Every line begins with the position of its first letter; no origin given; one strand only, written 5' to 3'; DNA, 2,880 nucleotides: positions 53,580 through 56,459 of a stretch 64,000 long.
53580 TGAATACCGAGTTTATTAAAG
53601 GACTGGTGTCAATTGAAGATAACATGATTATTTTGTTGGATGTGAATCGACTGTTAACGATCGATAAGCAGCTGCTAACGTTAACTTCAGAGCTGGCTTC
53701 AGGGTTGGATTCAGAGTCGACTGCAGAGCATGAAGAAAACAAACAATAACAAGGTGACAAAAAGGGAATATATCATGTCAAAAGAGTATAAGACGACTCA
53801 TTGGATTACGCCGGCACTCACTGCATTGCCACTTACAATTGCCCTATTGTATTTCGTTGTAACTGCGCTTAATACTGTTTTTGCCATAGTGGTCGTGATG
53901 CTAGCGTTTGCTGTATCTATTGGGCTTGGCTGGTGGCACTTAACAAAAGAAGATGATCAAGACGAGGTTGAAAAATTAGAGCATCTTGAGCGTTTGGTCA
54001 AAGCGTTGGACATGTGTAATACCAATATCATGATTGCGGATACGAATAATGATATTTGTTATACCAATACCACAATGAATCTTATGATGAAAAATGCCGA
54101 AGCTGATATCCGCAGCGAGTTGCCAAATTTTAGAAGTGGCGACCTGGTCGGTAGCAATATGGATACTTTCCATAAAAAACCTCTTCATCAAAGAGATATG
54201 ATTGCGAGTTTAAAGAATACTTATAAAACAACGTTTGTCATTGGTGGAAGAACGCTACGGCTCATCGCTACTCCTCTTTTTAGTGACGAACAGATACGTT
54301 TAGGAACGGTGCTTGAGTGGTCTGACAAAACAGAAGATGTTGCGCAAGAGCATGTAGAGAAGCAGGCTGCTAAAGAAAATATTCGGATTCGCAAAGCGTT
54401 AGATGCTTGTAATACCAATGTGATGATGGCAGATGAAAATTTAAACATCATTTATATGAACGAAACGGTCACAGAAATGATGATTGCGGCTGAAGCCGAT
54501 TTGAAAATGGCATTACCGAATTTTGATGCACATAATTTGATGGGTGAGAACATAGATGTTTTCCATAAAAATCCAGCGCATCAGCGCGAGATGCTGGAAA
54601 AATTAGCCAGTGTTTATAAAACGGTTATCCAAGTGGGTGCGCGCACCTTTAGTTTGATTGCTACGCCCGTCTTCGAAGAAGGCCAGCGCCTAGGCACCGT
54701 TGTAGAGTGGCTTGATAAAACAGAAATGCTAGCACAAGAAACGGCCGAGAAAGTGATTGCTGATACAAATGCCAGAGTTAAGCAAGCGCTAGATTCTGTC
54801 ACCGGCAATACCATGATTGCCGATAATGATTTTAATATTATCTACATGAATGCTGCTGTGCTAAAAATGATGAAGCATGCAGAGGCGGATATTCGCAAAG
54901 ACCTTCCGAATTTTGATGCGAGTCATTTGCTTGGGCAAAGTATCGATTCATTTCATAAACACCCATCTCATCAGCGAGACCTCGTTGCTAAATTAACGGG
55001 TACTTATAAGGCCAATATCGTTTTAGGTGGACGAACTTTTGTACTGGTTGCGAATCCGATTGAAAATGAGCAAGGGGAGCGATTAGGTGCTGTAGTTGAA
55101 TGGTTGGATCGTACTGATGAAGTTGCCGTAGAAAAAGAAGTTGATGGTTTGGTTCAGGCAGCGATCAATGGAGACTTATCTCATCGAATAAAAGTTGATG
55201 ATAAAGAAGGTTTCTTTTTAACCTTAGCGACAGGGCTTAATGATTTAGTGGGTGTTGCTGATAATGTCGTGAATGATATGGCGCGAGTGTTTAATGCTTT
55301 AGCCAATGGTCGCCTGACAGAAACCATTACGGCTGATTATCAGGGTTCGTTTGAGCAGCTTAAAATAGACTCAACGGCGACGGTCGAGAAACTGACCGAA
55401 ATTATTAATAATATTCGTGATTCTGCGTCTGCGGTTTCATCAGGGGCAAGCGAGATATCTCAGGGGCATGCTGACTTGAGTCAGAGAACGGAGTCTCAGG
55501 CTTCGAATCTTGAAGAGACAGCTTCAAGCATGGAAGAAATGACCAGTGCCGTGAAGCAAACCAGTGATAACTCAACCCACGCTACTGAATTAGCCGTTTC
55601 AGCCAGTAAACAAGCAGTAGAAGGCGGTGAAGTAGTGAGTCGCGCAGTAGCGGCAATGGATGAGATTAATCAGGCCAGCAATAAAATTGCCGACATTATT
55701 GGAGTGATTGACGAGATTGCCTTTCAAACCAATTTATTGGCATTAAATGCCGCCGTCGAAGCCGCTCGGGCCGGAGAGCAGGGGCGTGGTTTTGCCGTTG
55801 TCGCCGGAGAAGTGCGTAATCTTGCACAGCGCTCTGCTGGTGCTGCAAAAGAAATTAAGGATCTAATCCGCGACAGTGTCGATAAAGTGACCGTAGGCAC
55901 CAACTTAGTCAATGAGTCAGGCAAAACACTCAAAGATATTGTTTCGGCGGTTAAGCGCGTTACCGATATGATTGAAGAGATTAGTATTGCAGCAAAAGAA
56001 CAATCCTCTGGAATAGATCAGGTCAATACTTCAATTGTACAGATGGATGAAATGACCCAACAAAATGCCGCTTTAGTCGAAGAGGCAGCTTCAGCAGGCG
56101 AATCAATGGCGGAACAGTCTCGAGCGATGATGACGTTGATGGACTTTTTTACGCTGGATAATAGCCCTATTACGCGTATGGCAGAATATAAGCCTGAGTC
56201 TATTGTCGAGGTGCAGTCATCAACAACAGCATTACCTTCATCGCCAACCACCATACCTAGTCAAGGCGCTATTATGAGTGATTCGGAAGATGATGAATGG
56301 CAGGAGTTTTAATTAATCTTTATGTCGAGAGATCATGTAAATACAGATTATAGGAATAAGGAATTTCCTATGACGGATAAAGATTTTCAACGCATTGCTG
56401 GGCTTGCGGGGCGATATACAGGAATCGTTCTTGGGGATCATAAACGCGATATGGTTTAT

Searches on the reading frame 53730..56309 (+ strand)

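Call 5: search_protein_families(library=pfam, proteins=[window:53730-56309:+], max_evalue=0.01)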
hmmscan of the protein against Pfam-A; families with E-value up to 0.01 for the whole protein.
window:53730-56309:+ (860 aa): 7 families
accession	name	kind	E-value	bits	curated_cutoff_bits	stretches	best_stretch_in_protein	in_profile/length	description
PF00015.26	MCPsignal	-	2.9e-55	187.2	34.6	1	619-776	1-172/172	Methyl-accepting chemotaxis protein (MCP) signalling domain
PF13188.13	PAS_8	-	1.2e-11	44.5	21.8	2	349-400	2-55/65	PAS domain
PF18947.5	HAMP_2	-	4.3e-07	30.2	24.3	1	493-548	3-58/67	HAMP domain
PF08448.16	PAS_4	-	3.5e-05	24.4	23.1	0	354-465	1-109/110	PAS fold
PF13426.13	PAS_9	-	0.00017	22.3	27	0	362-461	5-101/103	PAS domain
PF13596.12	PAS_10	-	0.0027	18.8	22.1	0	354-460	5-104/106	PAS domain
PF00989.32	PAS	-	0.0055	17.1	22.6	0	220-250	3-33/113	PAS fold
